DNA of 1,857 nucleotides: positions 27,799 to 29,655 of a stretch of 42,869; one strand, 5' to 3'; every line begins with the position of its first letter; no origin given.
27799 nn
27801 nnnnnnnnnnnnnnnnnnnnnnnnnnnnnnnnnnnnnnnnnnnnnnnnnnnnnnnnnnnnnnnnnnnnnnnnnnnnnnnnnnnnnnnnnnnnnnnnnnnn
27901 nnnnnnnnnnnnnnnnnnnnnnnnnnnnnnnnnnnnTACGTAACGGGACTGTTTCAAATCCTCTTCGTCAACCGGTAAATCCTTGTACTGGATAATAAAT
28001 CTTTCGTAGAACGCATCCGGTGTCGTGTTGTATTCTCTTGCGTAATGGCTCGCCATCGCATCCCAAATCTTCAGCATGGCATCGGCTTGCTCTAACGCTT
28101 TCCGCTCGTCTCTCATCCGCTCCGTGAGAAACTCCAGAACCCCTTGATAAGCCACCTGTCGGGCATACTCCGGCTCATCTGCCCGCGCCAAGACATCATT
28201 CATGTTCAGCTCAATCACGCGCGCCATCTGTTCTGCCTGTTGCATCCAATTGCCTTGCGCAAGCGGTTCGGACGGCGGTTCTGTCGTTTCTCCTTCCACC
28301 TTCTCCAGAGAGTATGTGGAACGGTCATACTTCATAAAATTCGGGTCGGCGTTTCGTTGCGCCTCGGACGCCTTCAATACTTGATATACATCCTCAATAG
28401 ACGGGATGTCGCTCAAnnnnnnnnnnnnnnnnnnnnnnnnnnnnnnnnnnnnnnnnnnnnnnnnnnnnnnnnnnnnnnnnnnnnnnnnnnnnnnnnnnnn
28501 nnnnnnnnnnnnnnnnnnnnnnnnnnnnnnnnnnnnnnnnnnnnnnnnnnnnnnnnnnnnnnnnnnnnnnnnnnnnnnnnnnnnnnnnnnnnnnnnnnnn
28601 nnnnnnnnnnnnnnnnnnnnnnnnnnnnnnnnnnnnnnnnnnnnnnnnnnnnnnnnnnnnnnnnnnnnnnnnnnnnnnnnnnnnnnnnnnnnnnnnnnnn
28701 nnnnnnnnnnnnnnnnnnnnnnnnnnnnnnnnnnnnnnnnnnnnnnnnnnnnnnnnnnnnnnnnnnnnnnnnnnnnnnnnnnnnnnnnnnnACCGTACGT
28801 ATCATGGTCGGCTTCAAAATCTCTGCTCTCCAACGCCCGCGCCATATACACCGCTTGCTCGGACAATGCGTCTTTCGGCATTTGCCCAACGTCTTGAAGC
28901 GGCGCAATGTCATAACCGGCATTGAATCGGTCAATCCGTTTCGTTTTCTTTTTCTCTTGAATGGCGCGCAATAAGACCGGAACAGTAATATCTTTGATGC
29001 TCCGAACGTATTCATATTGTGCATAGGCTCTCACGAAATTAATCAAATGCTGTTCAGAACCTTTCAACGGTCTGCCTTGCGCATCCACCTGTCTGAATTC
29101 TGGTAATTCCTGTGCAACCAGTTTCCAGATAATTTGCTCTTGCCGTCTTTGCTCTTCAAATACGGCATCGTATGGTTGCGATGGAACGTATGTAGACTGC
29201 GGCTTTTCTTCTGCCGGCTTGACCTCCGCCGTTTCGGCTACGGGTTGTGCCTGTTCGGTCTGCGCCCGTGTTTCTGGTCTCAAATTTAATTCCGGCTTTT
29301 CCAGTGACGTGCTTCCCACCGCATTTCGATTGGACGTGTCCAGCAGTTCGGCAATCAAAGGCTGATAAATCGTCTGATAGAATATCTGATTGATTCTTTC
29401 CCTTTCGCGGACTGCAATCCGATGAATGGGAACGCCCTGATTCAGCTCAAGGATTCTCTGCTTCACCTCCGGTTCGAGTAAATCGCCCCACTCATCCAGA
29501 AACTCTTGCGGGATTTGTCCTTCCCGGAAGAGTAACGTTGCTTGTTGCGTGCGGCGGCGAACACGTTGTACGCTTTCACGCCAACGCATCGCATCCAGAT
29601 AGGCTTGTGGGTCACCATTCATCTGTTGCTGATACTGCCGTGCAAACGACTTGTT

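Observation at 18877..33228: One uninterrupted 14.35-kb ORF (4,783 aa, one third of the genome) in the MuF slot: candidate ejected multi-effector polyvalent protein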

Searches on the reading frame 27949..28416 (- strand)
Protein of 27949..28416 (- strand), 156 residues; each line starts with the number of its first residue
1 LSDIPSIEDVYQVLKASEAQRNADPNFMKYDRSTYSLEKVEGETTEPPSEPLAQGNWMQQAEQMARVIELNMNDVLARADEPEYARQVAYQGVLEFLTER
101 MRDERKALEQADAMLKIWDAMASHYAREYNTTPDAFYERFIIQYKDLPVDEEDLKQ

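Call 48: search_protein_families(library=pfam, proteins=[window:27949-28416:-], max_evalue=5)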
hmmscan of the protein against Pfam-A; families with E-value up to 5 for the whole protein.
window:27949-28416:- (156 aa): 0 families

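Call 74: search_protein_families(library=phrogs, proteins=[window:27949-28416:-], max_evalue=0.1)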
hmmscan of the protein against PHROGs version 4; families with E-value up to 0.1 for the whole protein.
window:27949-28416:- (156 aa): 0 families

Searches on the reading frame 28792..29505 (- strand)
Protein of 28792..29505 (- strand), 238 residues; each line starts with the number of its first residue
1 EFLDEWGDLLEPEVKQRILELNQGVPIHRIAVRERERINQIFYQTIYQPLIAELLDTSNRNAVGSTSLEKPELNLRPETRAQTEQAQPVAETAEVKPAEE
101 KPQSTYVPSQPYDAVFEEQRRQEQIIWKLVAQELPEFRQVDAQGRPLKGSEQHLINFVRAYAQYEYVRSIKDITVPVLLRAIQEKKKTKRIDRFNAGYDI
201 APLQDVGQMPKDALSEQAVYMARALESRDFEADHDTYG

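Call 48: search_protein_families(library=pfam, proteins=[window:28792-29505:-], max_evalue=5)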
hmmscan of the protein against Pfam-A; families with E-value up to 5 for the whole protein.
window:28792-29505:- (238 aa): 1 family
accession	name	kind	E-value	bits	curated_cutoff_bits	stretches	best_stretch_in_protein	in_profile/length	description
PF13974.11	YebO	-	0.32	11.7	27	1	114-158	33-77/80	YebO-like protein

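Call 74: search_protein_families(library=phrogs, proteins=[window:28792-29505:-], max_evalue=0.1)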
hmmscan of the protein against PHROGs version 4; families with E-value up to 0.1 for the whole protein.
window:28792-29505:- (238 aa): 0 families
